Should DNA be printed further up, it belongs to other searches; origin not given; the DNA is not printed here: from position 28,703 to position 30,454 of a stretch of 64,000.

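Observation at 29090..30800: GTP cyclohydrolase II fused to HGPRT, followed by a TrpF-like isomerase gene that has been cut by an IS5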

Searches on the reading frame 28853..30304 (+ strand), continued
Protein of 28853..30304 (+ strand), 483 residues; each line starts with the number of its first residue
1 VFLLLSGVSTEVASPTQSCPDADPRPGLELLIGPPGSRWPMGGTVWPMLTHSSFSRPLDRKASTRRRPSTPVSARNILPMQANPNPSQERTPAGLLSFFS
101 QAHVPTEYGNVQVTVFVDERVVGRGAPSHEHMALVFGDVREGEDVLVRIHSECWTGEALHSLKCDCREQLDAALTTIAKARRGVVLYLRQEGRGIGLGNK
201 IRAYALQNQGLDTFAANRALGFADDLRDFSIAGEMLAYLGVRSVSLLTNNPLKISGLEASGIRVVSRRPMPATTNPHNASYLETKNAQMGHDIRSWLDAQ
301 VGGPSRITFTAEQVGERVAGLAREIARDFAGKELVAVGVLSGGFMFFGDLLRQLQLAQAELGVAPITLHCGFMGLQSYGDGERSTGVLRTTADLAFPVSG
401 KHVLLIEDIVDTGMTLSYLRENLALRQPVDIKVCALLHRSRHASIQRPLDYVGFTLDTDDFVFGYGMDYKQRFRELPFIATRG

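Call 43: search_protein_representatives(protein=window:29090-30301:+)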
Query: 404 residues. Proteins with E-value up to 0.001 (for the whole library): 21769; up to 1e-10: 11839; up to 1e-30: 2045. The best 150 are listed.
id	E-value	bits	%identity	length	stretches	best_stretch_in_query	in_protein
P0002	1.7e-222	754.6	82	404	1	2-404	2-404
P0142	9.6e-78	278.1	47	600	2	24-227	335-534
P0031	3.6e-69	249.8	61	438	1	17-218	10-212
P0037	3.3e-68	246.7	58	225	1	17-220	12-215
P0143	6.9e-64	232.5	63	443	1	19-214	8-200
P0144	3.9e-61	223.4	54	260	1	12-214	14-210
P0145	2.3e-59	217.5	57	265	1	13-212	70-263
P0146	4.1e-58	213.5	58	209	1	19-214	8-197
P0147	4.7e-57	210.0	52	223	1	14-212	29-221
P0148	1.8e-56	208.0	56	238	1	47-216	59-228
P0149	2.0e-56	207.9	53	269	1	17-213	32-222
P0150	1.1e-55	205.5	53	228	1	16-213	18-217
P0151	3.4e-55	203.8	56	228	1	20-214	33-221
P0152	4.3e-55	203.5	50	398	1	14-215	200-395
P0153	5.8e-55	203.1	54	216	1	19-212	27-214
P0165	8.7e-53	195.9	37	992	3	66-214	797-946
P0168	1.6e-52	195.0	47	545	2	26-185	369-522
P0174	1.0e-51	192.4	54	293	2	57-221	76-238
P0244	1.0e-48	182.5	47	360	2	21-215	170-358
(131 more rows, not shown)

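Call 45: search_protein_families(library=pfam, proteins=[P0142, P0168, P0165, P0174, P0244], max_evalue=0.001)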
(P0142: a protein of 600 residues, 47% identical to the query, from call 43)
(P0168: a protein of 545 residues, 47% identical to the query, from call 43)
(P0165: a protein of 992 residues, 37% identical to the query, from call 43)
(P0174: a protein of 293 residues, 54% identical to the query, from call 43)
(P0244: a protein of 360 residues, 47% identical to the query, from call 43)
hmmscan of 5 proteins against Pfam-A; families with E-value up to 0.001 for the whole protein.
P0142 (600 aa): 1 family
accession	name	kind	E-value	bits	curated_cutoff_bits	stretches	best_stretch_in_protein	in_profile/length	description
PF00925.25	GTP_cyclohydro2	-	3.2e-94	313.5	23.3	2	83-241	7-163/165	GTP cyclohydrolase II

P0168 (545 aa): 2 families
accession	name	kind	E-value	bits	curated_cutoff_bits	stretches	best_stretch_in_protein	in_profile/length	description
PF00925.25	GTP_cyclohydro2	-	1.7e-110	366.4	23.3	2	367-523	7-161/165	GTP cyclohydrolase II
PF00926.24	DHBP_synthase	-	3.3e-83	278.3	26.4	1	10-199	2-190/191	3,4-dihydroxy-2-butanone 4-phosphate synthase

P0165 (992 aa): 1 family
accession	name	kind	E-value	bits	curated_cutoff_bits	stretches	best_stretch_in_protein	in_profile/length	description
PF00925.25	GTP_cyclohydro2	-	9.6e-81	269.6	23.3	3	787-921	31-162/165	GTP cyclohydrolase II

P0174 (293 aa): 1 family
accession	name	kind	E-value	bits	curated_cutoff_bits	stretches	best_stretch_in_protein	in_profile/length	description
PF00925.25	GTP_cyclohydro2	-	7e-62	208.3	23.3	1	19-209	5-165/165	GTP cyclohydrolase II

P0244 (360 aa): 2 families
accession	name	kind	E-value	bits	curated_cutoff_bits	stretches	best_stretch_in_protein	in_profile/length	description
PF00925.25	GTP_cyclohydro2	-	1.5e-74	249.5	23.3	1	170-333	4-165/165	GTP cyclohydrolase II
PF00926.24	DHBP_synthase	-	7.6e-15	55.4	26.4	1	95-158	128-191/191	3,4-dihydroxy-2-butanone 4-phosphate synthase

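Call 50: predict_structure(alignment_id=A4)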
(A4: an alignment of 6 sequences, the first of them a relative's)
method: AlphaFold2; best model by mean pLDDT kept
length: 312 residues; sequences in the alignment: 6
mean_pLDDT: 71.7   pTM: 0.65
mean pLDDT of the five models: 71.7, 68.7, 66.2, 64.6, 62.9
residues with pLDDT >= 90: 31; 70-90: 177; 50-70: 46; < 50: 58
segments of 3 or more residues with pLDDT < 50: 1-13, 96-111, 284-312
pLDDT, mean of each block of 10 residues (from residue 1): 40 57 68 69 84 89 89 74 73 54 37 68 83 86 88 74 83 86 83 92 86 80 72 85 79 79 74 69 48 42 38 29
secondary structure, 60 per line:
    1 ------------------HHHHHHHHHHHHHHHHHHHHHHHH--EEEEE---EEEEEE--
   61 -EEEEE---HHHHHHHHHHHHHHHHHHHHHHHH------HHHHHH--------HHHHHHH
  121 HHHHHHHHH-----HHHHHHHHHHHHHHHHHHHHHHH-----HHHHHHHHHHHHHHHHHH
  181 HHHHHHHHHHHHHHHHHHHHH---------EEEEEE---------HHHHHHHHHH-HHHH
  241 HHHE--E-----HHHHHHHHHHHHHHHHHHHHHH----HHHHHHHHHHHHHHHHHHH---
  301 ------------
elements in order: H19-42 E45-49 E53-58 E62-66 H70-93 H100-105 H114-129 H135-157 H163-201 E211-216 H226-235 H237-243 H253-274 H279-297

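Call 59: search_protein_families(library=ncbifam, proteins=[L008:11539-12294:+, L008:12355-13422:+, L008:14107-15471:+, L008:16692-17492:+, L008:15556-16683:+, L003:3789-4556:+, L177:6954-7853:+, L177:12193-13419:+], max_evalue=0.00001)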
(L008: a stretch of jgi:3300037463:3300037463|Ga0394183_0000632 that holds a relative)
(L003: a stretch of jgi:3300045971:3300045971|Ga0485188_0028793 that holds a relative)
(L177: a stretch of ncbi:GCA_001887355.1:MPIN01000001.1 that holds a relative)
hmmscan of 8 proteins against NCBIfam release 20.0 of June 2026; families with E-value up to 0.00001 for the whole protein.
L008:11539-12294:+ (252 aa): 214 families (the best 25 are shown)
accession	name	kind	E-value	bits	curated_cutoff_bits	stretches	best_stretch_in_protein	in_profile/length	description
NF012208.0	SDR_dihy_bifunc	exception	3.3e-54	183.9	325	1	11-245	1-233/233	bifunctional dihydropteridine reductase/dihydrofolate reductase TmpR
NF006598.0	PRK09135.1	equivalog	7.3e-49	166.6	288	1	7-245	5-247/249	pteridine reductase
NF009466.0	PRK12826.1-2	subfamily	4.1e-45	154.2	222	1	10-243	5-244/248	3-oxoacyl-ACP reductase FabG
NF006597.0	PRK09134.1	equivalog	2.3e-42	145.1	281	1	8-248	12-252/261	SDR family oxidoreductase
NF005559.1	PRK07231.1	subfamily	5.1e-42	144.1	215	1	10-243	6-247/249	glucose 1-dehydrogenase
NF052558.1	MBtsdlDhBudC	equivalog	9.7e-40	136.7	270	1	10-243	5-241/250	meso-2,3-butanediol dehydrogenase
TIGR01830.1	3oxo_ACP_reduc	equivalog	1.4e-38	132.9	297.75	1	11-242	1-237/239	3-oxoacyl-[acyl-carrier-protein] reductase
NF005067.0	PRK06484.1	equivalog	2.2e-37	128.8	713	1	9-244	274-512/524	short chain dehydrogenase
NF009464.0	PRK12824.1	subfamily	1.1e-36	126.8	269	1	10-243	4-242/245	3-oxoacyl-ACP reductase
NF004778.0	PRK06124.1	equivalog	1.3e-35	123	303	1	10-244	13-253/256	SDR family oxidoreductase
NF004198.0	PRK05653.1-3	equivalog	3.6e-35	121.6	296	1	10-243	9-246/248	3-oxoacyl-ACP reductase FabG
NF006121.0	PRK08265.1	subfamily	1.1e-34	120.2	294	1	10-244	9-246/263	short chain dehydrogenase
NF004200.0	PRK05653.1-5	equivalog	3.5e-34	118.4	273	1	11-242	5-240/242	3-oxoacyl-ACP reductase FabG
NF053701.1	CsHdxCHCADhChcB2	equivalog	8.7e-34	117.1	350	1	10-243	5-242/245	cis-4-hydroxycyclohexanecarboxylate dehydrogenase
NF005893.0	PRK07856.1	equivalog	1.3e-33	116.4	255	1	10-242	11-240/255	SDR family oxidoreductase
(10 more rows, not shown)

L008:12355-13422:+ (356 aa): 2 families
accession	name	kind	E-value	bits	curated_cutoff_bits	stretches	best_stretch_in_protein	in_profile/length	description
TIGR02716.1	C20_methyl_CrtF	equivalog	3.8e-19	68.9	276.1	1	168-294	143-269/306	bacteriochlorophyllide d C-20 methyltransferase BchU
NF053543.1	FlxJ_fam_MTase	equivalog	3.3e-06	26.3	560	1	174-281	177-287/352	FlxJ family methyltransferase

L008:14107-15471:+ (455 aa): 7 families
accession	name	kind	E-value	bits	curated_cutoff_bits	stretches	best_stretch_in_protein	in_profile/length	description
NF002881.0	PRK03343.1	subfamily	2.7e-24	85.9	367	1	110-282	38-209/370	transaldolase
NF007080.0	PRK09533.1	equivalog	4.9e-18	64.4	712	1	112-281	39-208/949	bifunctional transaldolase/phosoglucose isomerase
TIGR00876.1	tal_mycobact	equivalog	6.3e-18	65.2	233.75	1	112-282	29-198/350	transaldolase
NF003026.0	PRK03903.1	equivalog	1.4e-16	60.6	344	1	110-283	28-191/323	transaldolase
TIGR00875.1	fsa_talC_mipB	equivalog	5e-11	42.4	245.95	1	193-246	62-115/213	fructose-6-phosphate aldolase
TIGR00874.1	talAB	equivalog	4.1e-07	29.7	396.2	1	114-251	29-167/317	transaldolase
NF009296.0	PRK12653.1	subfamily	6.2e-06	26.1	306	0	162-245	36-116/220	fructose-6-phosphate aldolase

L008:16692-17492:+ (267 aa): 13 families
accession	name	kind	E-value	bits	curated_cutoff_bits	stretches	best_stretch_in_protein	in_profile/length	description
NF053752.1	TK1734_fam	exception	1.8e-61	207.7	475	1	9-259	3-256/260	2-phosphoglycolate phosphatase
TIGR01457.1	HAD-SF-IIA-hyp2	hypoth_equivalog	1.1e-49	169.2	247.65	1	9-246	4-237/249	TIGR01457 family HAD-type hydrolase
TIGR01452.1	PGP_euk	subfamily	6.2e-42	143.9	201.95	1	6-236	2-251/279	phosphoglycolate/pyridoxal phosphate family phosphatase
TIGR01460.1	HAD-SF-IIA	subfamily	5.4e-40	137.7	100.15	1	10-234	2-246/246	HAD-IIA family hydrolase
NF007762.0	PRK10444.1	equivalog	3.5e-33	115.2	368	1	6-255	3-244/250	HAD-IIA family hydrolase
TIGR01458.1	HAD-SF-IIA-hyp3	hypoth_equivalog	1.2e-22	80.5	175.95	1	6-259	1-251/257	TIGR01458 family HAD-type hydrolase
TIGR02253.1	CTE7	subfamily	7.5e-10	38.9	169.75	1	185-238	148-201/221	TIGR02253 family HAD-type hydrolase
NF053830.1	RUBPPhHalo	equivalog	1.3e-09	38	330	1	187-249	159-221/234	ribulose-1,5-bisphosphate 5-phosphatase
TIGR02254.1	YjjG_YfnB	equivalog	1.5e-08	34.4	159.9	1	185-240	150-205/223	YjjG family noncanonical pyrimidine nucleotidase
TIGR01459.1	HAD-SF-IIA-hyp4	hypoth_equivalog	3.3e-08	33.2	103.75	1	9-233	11-242/242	TIGR01459 family HAD-type hydrolase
TIGR02252.1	DREG-2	subfamily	4.5e-07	29.8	155.2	1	185-229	158-202/203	HAD hydrolase, REG-2-like, family IA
TIGR01662.1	HAD-SF-IIIA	subfamily_domain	2.2e-06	27.8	44.6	0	187-233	93-140/141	HAD-IIIA family hydrolase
TIGR01456.1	CECR5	hypoth_equivalog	9.2e-06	24.7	139.25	0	8-59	2-57/321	TIGR01456 family HAD-type hydrolase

L008:15556-16683:+ (376 aa): 0 families

L003:3789-4556:+ (256 aa): 13 families
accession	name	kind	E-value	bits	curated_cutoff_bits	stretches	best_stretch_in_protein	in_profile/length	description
NF043040.1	corrin_prot_MT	hypoth_equivalog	5.2e-12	45.6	180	1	46-162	41-156/216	corrinoid protein-associated methyltransferase CpaM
TIGR02072.1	BioC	equivalog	6.1e-10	39.3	184.95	1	28-153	13-132/244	malonyl-ACP O-methyltransferase BioC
NF041536.1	ArsM_DUF2284_UU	exception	1.1e-09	37.2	575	1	49-162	79-189/459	arsenite methyltransferase/DUF2284 domain selenoprotein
TIGR00740.1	TIGR00740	equivalog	3.3e-09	36.8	193.3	1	20-225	29-226/239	carboxy-S-adenosyl-L-methionine synthase CmoA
TIGR01934.1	MenG_MenH_UbiE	subfamily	4.1e-09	36.1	158.35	1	42-221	35-205/223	ubiquinone/menaquinone biosynthesis methyltransferase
NF001244.0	PRK00216.1-5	equivalog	6.9e-09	35.3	216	1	46-175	48-174/236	bifunctional demethylmenaquinone methyltransferase/2-methoxy-6-polyprenyl-1,4-benzoquinol methylase UbiE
NF041537.1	ArsM_AhpD_UU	exception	1e-08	34.4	510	1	49-166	79-193/345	arsenite methyltransferase/AhpD domain selenoprotein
NF038099.1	AsSugarArsM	exception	3.1e-08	33.1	400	1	42-168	56-186/321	arsenosugar biosynthesis arsenite methyltransferase ArsM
NF052510.1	methyltran_MpqE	exception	8.5e-08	31.9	335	1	42-185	42-180/234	methyl-plastoquinone biosynthesis methyltransferase MpqE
NF040538.1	methyl_ArsM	equivalog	8.5e-08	31.7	500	1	85-167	140-222/356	arsinothricin biosynthesis methyltransferase ArsM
NF047649.1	MTase_UXPK_star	exception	1.3e-07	30.9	460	1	50-166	81-195/283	methyltransferase/UXPK-star double selenoprotein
NF045667.1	MTase_DVU1556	equivalog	8.7e-07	28.6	155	1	46-167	22-134/213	DVU_1556 family methyltransferase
NF040539.1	AST_met_ArsM_2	exception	3.1e-06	27.2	240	1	40-160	50-170/262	putative arsinothricin biosynthesis methyltransferase ArsM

L177:6954-7853:+ (300 aa): 47 families (the best 25 are shown)
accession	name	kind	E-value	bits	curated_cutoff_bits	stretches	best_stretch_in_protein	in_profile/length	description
NF040888.1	trans_reg_YafC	equivalog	3.1e-69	233.1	470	1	9-292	8-292/293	DNA-binding transcriptional regulator YafC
NF011573.0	PRK14997.1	equivalog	1.1e-52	179.1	380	1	2-290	2-294/303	LysR family transcriptional regulator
NF008352.0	PRK11139.1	subfamily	2.2e-40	138.7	288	1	6-293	8-292/305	transcriptional regulator GcvA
NF007315.1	PRK09801.1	equivalog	2e-37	128.8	398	1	10-290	12-293/301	L-tartrate utilization transcriptional activator TtdR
NF007917.1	PRK10632.1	equivalog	1.5e-36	126.1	425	1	6-289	4-288/303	HTH-type transcriptional activator AaeR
NF040786.1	LysR_Sec_metab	equivalog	1.6e-27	96.3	250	1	5-170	2-170/298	selenium metabolism-associated LysR family transcriptional regulator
TIGR03418.1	chol_sulf_TF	equivalog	3.7e-27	95.1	324.8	1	4-290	1-289/291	choline sulfate utilization transcriptional regulator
NF008722.0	PRK11716.1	equivalog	7.3e-23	81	246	1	4-146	1-146/293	HTH-type transcriptional activator IlvY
NF008416.0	PRK11242.1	equivalog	1.1e-22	80.7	277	1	10-192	7-192/300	transcriptional regulator CynR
NF053705.1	TransRegGltCGpos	equivalog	3.4e-20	72.4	350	1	9-151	6-150/300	glutamate biosynthesis transcriptional regulator GltC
NF040889.1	trans_reg_YeiE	equivalog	2e-18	66.7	480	1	5-172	4-170/288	DNA-binding transcriptional regulator YeiE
NF007491.0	PRK10086.1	equivalog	2e-18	66.3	316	1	6-179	19-190/313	DNA-binding transcriptional regulator DsdC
TIGR02424.1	TF_pcaQ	equivalog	2.3e-18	66.2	303.8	1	6-153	5-153/300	pca operon transcription factor PcaQ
NF009888.0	PRK13348.1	subfamily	4.6e-18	65.3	297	1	4-259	3-259/302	HTH-type transcriptional regulator ArgP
TIGR03339.1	phn_lysR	subfamily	5.7e-18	65.2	341.1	1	10-185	3-178/279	aminoethylphosphonate catabolism associated LysR family transcriptional regulator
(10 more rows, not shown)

L177:12193-13419:+ (409 aa): 0 families

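Call 60: search_solved_structures(query=L177:11423-11950:+, max_evalue=1, show_alignments=1)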
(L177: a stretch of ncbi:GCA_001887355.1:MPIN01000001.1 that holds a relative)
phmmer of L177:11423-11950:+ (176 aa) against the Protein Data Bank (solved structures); distinct sequences matched with E-value up to 1: 3.
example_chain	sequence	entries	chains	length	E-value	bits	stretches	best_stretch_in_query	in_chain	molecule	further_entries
5dfx_A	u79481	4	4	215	0.31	14.1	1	94-165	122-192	Histidine kinase | Sensory transduction histidine kinase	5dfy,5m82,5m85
4g4s_O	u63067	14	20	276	0.55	13.3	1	39-90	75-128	Proteasome chaperone 1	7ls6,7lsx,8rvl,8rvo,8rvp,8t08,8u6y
3cnh_A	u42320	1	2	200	0.75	12.8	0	114-160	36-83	Hydrolase family protein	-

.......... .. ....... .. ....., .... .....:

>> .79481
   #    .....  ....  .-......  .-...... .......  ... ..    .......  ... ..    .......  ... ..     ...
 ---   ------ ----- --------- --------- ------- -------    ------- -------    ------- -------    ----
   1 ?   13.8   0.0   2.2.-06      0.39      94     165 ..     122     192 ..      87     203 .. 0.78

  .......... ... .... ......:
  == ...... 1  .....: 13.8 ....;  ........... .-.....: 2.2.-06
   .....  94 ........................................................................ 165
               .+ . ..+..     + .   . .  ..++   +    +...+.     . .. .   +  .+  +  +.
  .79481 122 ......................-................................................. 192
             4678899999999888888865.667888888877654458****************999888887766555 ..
